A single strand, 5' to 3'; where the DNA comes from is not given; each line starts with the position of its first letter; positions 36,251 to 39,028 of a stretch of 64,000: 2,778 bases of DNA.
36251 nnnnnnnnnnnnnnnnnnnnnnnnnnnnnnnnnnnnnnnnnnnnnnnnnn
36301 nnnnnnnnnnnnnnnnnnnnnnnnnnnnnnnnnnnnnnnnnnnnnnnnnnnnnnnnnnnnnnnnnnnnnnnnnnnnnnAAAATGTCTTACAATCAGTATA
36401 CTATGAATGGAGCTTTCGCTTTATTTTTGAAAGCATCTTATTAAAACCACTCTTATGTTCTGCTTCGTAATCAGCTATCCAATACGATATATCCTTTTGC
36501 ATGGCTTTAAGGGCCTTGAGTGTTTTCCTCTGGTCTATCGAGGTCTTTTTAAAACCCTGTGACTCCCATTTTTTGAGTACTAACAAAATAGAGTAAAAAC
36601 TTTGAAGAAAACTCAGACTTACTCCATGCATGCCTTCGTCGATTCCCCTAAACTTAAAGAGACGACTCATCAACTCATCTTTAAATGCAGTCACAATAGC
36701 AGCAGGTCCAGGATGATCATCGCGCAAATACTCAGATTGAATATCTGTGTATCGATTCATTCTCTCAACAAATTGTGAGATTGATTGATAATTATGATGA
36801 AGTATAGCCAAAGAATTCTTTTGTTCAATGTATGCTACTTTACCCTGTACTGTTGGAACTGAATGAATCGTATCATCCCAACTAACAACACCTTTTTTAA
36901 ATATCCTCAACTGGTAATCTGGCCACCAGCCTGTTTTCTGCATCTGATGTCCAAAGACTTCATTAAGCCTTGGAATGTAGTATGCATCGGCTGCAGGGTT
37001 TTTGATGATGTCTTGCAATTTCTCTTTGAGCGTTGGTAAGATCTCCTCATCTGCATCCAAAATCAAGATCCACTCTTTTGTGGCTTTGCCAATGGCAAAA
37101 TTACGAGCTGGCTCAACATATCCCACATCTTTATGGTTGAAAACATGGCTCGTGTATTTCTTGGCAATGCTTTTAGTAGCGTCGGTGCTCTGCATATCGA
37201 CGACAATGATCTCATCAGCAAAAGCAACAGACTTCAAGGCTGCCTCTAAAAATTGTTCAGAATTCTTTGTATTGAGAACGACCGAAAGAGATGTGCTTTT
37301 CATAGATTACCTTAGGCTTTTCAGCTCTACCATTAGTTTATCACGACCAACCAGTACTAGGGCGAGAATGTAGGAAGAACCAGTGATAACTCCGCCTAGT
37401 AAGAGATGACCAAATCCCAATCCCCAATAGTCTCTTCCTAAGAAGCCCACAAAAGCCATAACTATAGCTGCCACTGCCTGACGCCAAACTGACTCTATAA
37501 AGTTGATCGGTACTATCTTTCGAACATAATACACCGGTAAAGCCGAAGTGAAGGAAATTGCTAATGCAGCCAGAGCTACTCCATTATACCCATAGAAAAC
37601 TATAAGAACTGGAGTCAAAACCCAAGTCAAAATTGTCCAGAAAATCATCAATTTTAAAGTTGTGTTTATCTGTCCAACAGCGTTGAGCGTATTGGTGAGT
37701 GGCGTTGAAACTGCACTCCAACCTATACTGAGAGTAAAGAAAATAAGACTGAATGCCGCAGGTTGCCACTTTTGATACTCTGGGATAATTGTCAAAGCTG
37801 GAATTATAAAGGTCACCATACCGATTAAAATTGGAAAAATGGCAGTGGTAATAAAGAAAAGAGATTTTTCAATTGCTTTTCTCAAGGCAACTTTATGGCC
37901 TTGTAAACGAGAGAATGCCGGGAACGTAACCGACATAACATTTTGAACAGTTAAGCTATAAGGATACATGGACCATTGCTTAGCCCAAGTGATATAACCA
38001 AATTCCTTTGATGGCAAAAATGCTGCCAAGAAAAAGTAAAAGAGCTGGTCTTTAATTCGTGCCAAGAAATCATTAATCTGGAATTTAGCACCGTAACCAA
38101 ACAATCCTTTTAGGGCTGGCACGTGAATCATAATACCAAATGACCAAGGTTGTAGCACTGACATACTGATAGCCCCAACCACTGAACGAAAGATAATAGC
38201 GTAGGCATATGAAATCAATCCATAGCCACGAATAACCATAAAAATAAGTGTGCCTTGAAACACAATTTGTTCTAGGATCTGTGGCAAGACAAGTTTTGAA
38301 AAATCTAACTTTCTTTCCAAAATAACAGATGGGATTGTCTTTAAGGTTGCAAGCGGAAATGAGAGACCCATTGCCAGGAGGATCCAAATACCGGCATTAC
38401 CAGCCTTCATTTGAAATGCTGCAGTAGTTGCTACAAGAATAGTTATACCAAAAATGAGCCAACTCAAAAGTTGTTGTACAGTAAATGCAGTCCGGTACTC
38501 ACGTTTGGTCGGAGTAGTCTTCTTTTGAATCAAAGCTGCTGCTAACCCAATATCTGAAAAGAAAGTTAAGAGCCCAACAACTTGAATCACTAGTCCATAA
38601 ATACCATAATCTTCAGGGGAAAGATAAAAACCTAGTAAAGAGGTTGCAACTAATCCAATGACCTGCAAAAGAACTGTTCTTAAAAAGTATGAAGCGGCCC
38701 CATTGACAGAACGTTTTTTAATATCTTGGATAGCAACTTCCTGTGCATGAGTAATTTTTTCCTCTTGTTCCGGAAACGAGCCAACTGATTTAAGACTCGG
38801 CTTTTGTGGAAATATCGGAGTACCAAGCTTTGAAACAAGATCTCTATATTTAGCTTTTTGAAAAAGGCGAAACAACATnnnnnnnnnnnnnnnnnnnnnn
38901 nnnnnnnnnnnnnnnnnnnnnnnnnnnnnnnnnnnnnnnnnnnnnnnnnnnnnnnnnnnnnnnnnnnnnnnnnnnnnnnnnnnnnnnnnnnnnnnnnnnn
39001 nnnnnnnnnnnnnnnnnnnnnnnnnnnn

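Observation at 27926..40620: Eleven-gene minus-strand operon that reads like an assembly line: 4 GT-C, 5 GT2, 1 GT4, Wzx, ending in a GQFPVRW-family protein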

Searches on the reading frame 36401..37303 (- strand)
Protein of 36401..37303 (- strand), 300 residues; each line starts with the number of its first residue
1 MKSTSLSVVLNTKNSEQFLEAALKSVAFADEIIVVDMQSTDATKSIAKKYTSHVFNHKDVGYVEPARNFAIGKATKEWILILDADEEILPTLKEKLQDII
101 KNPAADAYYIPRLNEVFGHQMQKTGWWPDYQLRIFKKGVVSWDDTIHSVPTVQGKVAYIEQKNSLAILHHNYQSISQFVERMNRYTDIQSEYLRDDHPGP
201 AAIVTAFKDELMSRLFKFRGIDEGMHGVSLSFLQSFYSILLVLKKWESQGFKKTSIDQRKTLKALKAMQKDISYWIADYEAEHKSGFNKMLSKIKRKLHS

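Call 4: search_protein_families(library=pfam, proteins=[window:36401-37303:-], max_evalue=0.01)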
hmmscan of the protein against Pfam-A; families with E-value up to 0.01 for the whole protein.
window:36401-37303:- (300 aa): 2 families
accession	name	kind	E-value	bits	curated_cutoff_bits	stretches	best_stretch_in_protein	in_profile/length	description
PF00535.33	Glycos_transf_2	-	5.7e-19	69.1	23.3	1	7-123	1-127/168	Glycosyl transferase family 2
PF13704.12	Glyco_tranf_2_4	-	0.00091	20.1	27.5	1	17-86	5-82/98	Glycosyl transferase family 2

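Call 25: search_protein_families(library=ncbifam, proteins=[window:36401-37303:-], max_evalue=0.01)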
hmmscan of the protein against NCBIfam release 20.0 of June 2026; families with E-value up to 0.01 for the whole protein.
window:36401-37303:- (300 aa): 12 families
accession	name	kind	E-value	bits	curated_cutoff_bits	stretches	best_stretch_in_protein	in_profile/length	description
NF007482.0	PRK10073.1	equivalog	2.8e-10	39.7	423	1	3-104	5-114/334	glycosyltransferase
TIGR04283.1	glyco_like_mftF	equivalog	6e-09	35.8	182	1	6-107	1-104/221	TIGR04283 family arsenosugar biosynthesis glycosyltransferase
TIGR04195.1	S_glycosyl_SunS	equivalog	6.6e-07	28.5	350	1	11-197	64-250/421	SunS family peptide S-glycosyltransferase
NF047683.1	TeichurnBiosyTuaG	equivalog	1.7e-06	27.9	400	1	4-101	6-113/252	teichuronic acid biosynthesis protein TuaG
NF050050.1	ProtGlycPglI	equivalog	2.2e-06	27.3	500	1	5-98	3-106/306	GalNAc(5)-diNAcBac-PP-undecaprenol beta-1,3-glucosyltransferase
NF010496.0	PRK13915.1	equivalog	5.3e-06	25.7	262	1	3-61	30-95/307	glucosyl-3-phosphoglycerate synthase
TIGR04182.1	glyco_TIGR04182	equivalog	8.1e-06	25.4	325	1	22-112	21-109/293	S-layer glycoprotein N-glycosyltransferase AglJ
NF038302.1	EPS_HpsE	equivalog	2.2e-05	23.6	300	1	19-86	23-97/307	hormogonium polysaccharide biosynthesis glycosyltransferase HpsE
NF041875.1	EPS_EpsD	equivalog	7e-05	22.4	370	1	6-92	1-96/325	exopolysaccharide biosynthesis glycosyltransferase EpsD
TIGR03965.1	mycofact_glyco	equivalog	0.0015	17.5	280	1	4-90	74-169/467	mycofactocin biosynthesis glycosyltransferase MftF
NF038299.1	EPS_HpsN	equivalog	0.0033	16.4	425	1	5-91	2-97/317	hormogonium polysaccharide biosynthesis glycosyltransferase HpsN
NF041391.1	DPhHxTase_Halo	equivalog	0.0062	15.5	375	0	29-87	24-80/213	dolichyl-phosphate hexose transferase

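Call 76: search_solved_structures(query=window:36401-37303:-, max_evalue=0.01)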
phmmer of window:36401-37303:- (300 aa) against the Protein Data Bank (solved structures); distinct sequences matched with E-value up to 0.01: 6.
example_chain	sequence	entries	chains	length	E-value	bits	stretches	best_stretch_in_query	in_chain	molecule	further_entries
22ao_A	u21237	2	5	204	4.8e-18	68.9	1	7-191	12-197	GmaR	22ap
7msp_A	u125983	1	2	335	0.00085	22.1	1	15-200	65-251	SPbeta prophage-derived glycosyltransferase SunS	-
5tze_C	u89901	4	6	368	0.00091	22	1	6-95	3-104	Glycosyl transferase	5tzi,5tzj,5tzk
7msn_A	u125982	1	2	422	0.0012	21.6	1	16-198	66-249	SPbeta prophage-derived glycosyltransferase SunS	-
7msk_A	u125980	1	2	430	0.0013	21.5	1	8-150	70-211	Glyco_trans_2-like domain-containing protein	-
5tz8_A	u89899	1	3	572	0.0018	21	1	6-95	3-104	Glycosyl transferase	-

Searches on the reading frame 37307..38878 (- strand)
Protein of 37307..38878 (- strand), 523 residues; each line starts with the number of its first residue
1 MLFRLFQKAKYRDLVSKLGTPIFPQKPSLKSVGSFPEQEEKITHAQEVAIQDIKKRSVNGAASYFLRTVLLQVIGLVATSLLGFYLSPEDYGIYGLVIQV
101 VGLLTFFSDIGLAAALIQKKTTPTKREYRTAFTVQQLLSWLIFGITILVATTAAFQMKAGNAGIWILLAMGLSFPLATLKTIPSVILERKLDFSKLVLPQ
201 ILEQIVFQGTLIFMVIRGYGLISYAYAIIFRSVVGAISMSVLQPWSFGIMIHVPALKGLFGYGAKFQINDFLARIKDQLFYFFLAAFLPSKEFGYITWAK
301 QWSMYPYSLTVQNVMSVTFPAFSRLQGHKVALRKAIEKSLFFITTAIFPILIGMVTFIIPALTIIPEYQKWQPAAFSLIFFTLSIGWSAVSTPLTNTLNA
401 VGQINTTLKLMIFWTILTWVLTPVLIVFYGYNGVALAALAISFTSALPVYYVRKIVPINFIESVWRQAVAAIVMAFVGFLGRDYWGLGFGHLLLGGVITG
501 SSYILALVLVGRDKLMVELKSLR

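Call 4: search_protein_families(library=pfam, proteins=[window:37307-38878:-], max_evalue=0.01)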
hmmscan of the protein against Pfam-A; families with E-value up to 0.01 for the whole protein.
window:37307-38878:- (523 aa): 2 families
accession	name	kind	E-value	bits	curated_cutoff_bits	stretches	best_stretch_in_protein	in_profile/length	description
PF13440.11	Polysacc_synt_3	-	3.8e-44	151.5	23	1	86-365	6-283/293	Polysaccharide biosynthesis protein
PF01943.22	Polysacc_synt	-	1.8e-17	64.1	28.2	1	58-326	2-274/274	Polysaccharide biosynthesis protein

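Call 14: find_encoding_contigs(protein=window:37307-38878:-, flank=10000, max_places=6)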
Protein window:37307-38878:- (523 aa): 18 contigs read that carry it; 6 places shown.
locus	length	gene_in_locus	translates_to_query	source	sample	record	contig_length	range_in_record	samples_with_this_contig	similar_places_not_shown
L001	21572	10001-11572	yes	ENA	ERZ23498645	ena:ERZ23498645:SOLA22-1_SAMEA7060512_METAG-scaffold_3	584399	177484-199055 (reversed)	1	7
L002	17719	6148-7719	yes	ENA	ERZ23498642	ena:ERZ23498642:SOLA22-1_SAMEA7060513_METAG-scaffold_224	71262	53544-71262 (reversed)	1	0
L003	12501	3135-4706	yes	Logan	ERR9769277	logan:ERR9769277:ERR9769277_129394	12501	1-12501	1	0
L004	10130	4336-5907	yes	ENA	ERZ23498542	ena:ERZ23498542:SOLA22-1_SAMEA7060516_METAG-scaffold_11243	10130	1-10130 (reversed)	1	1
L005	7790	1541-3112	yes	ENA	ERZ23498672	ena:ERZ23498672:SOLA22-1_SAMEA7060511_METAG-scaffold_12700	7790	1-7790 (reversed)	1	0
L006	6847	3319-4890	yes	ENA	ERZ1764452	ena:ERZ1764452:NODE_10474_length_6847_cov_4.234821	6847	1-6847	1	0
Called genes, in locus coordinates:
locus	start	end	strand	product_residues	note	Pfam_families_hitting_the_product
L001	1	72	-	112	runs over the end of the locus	-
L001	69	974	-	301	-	-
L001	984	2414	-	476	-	PF00749:tRNA-synt_1c, PF19269:Anticodon_2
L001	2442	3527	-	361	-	-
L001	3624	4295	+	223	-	PF01746:tRNA_m1G_MT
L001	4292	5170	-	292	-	PF01370:Epimerase, PF04321:RmlD_sub_bind, PF01073:3Beta_HSD, PF02719:Polysacc_synt_2, PF16363:GDP_Man_Dehyd, PF13460:NAD_binding_10, PF07993:NAD_binding_4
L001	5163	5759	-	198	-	PF00908:dTDP_sugar_isom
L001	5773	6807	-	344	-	PF01073:3Beta_HSD, PF01370:Epimerase, PF02719:Polysacc_synt_2, PF04321:RmlD_sub_bind, PF16363:GDP_Man_Dehyd, PF07993:NAD_binding_4, PF13460:NAD_binding_10 (faint)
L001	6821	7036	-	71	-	-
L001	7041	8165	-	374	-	PF03816:LytR_cpsA_psr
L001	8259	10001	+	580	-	-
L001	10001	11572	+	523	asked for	PF01943:Polysacc_synt, PF13440:Polysacc_synt_3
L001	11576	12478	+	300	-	PF00535:Glycos_transf_2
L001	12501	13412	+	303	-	PF00535:Glycos_transf_2, PF13641:Glyco_tranf_2_3, PF13632:Glyco_trans_2_3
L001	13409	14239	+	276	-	PF00535:Glycos_transf_2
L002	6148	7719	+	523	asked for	PF01943:Polysacc_synt, PF13440:Polysacc_synt_3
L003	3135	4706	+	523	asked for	PF01943:Polysacc_synt, PF13440:Polysacc_synt_3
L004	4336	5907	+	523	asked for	PF01943:Polysacc_synt, PF13440:Polysacc_synt_3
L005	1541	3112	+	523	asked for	PF01943:Polysacc_synt, PF13440:Polysacc_synt_3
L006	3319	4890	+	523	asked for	PF01943:Polysacc_synt, PF13440:Polysacc_synt_3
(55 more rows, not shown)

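Call 16: find_homologous_proteins(query=window:37307-38878:-, max_evalue=1e-10)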
Query window:37307-38878:- (523 aa): 2793 proteins with E <= 1e-10 among 8000 candidates; the best 120 are listed.
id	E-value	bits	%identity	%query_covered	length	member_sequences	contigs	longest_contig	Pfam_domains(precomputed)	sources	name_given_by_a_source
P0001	0.0e+0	1126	100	100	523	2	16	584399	PF01943.23,PF13440.12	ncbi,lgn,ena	-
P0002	9.7e-244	828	74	99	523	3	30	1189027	PF01943.23,PF13440.12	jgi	-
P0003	5.3e-241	819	73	100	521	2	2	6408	PF01943.23,PF13440.12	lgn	-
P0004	2.0e-238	811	71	100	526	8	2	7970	PF01943.23,PF13440.12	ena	-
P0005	1.1e-237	808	72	99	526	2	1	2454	PF01943.23,PF13440.12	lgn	-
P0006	9.9e-231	785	68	100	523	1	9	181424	PF01943.23,PF13440.12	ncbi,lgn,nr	ncbi:MAG: oligosaccharide flippase family protein [Pseudomonadales bacterium]|nr:oligosaccharide fli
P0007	6.1e-206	703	64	93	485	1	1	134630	PF01943.23,PF13440.12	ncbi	-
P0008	3.2e-201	688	64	91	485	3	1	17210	PF01943.23,PF13440.12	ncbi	-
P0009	3.7e-201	688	63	93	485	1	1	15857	PF01943.23,PF13440.12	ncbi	-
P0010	5.0e-200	684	64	91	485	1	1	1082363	PF01943.23,PF13440.12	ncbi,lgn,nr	ncbi:MAG: oligosaccharide flippase family protein [Pseudomonadales bacterium]|nr:oligosaccharide fli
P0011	1.5e-199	682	63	91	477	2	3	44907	PF01943.23,PF13440.12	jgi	-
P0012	1.5e-199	682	58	99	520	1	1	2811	PF01943.23,PF13440.12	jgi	jgi:O-antigen/teichoic acid export membrane protein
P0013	1.7e-199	682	60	97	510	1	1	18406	PF01943.23,PF13440.12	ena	-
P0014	3.3e-199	681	65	91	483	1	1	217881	PF01943.23,PF13440.12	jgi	jgi:lipopolysaccharide exporter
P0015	9.3e-199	680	62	93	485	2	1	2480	PF01943.23,PF13440.12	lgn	-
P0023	1.5e-192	659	59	97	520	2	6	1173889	PF01943.23,PF13440.12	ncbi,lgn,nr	ncbi:MAG: lipopolysaccharide biosynthesis protein [Patescibacteria group bacterium]|nr:MAG: lipopoly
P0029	4.5e-190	651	60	95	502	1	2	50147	PF01943.23,PF13440.12,PF03023.20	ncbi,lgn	-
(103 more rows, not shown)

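Call 18: find_related_loci(query=window:37307-38878:-, collection=genome_contigs, flank=10000)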
Query window:37307-38878:- (523 aa) in genome_contigs; peptide patterns used: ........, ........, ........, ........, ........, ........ (x = any residue, [..] = any of these).
58 stretches matched a pattern; 8 encode a relative of the query (tblastn E <= 1e-3); 8 distinct loci.
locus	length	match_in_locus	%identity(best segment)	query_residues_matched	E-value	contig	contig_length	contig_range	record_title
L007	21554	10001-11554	74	6-523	0e+0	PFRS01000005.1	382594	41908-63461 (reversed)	MAG: Candidatus Pacebacteria bacterium CG_4_9_14_0_2_um_filter_40_15 CG_4_9_14_0.2_um_filter_scaffold_4_c, whole genome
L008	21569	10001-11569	68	1-523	0e+0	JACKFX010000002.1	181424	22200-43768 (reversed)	MAG: Pseudomonadales bacterium isolate HK-STAS-PATE-16 HK-STAS-PATE-16_2, whole genome shotgun sequence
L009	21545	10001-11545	57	3-523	0e+0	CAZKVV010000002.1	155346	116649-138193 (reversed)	MAG TPA_asm: uncultured Pseudomonadales bacterium isolate SRP286056_co2_531 genome assembly, contig: NODE_73_length_1553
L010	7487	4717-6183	57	37-523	4e-178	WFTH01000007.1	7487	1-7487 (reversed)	MAG: Candidatus Microgenomates bacterium isolate S139_139 k151_12942, whole genome shotgun sequence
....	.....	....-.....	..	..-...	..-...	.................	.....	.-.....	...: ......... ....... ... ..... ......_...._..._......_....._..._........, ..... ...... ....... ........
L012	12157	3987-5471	56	31-523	3e-168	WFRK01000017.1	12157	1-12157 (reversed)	MAG: Candidatus Microgenomates bacterium isolate S014_60 k151_16097, whole genome shotgun sequence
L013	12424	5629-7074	50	42-523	9e-150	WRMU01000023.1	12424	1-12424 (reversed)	MAG: Microgenomates group bacterium isolate Th196P3bin94 Ga0099364_10010965, whole genome shotgun sequence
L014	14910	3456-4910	55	37-523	6e-178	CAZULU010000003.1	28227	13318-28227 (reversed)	MAG TPA_asm: uncultured Pseudomonadales bacterium isolate SRP193661_co1_10 genome assembly, contig: NODE_1726_length_282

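Call 25: search_protein_families(library=ncbifam, proteins=[window:37307-38878:-], max_evalue=0.01)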
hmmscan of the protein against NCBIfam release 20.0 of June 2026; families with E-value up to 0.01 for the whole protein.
window:37307-38878:- (523 aa): 3 families
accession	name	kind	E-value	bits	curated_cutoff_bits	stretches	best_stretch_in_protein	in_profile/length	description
NF007773.0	PRK10459.1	equivalog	7.7e-25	87.8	273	1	53-520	3-476/492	MOP flippase family protein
NF058658.1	Oglyco_Wzx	exception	6.5e-22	78.2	720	1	53-463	6-413/478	O-glycosylation flippase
NF047674.1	TeichurnBiosyTuaB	equivalog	4.9e-16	58.8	580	1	51-433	2-379/469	teichuronic acid biosynthesis protein TuaB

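Call 57: search_solved_structures(query=window:37307-38878:-, max_evalue=1)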
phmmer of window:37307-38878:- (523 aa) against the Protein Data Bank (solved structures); distinct sequences matched with E-value up to 1: 0.

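Call 65: find_encoding_contigs(protein=P0023, flank=10000, max_places=1)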
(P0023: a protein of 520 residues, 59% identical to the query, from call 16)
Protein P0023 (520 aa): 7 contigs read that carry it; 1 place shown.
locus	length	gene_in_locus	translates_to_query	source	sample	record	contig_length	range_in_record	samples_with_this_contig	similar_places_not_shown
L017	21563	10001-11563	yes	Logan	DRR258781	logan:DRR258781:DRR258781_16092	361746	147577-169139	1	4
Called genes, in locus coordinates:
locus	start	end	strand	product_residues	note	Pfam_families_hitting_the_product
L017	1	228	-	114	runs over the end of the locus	-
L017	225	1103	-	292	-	-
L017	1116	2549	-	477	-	PF00749:tRNA-synt_1c, PF19269:Anticodon_2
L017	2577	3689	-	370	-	-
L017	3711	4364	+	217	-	PF01746:tRNA_m1G_MT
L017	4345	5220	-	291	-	PF01073:3Beta_HSD, PF01370:Epimerase, PF02719:Polysacc_synt_2 (faint), PF04321:RmlD_sub_bind, PF13460:NAD_binding_10, PF16363:GDP_Man_Dehyd, PF07993:NAD_binding_4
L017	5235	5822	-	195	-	PF00908:dTDP_sugar_isom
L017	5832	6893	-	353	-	PF01073:3Beta_HSD, PF01370:Epimerase, PF02719:Polysacc_synt_2, PF04321:RmlD_sub_bind, PF07993:NAD_binding_4, PF16363:GDP_Man_Dehyd, PF13460:NAD_binding_10 (weak)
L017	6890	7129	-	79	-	-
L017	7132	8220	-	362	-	PF03816:LytR_cpsA_psr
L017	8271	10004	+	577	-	PF10131:PTPS_related, PF09586:YfhO (weak)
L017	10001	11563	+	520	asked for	PF01943:Polysacc_synt, PF13440:Polysacc_synt_3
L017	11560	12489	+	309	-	PF00535:Glycos_transf_2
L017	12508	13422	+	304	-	PF00535:Glycos_transf_2, PF13641:Glyco_tranf_2_3, PF13506:Glyco_transf_21 (faint), PF13632:Glyco_trans_2_3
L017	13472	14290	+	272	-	PF00535:Glycos_transf_2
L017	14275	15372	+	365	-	PF00534:Glycos_transf_1, PF13692:Glyco_trans_1_4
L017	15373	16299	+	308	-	PF00535:Glycos_transf_2 (weak)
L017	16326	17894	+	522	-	-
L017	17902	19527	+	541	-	PF13231:PMT_2 (weak)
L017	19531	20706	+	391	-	PF07690:MFS_1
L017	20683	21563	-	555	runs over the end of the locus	-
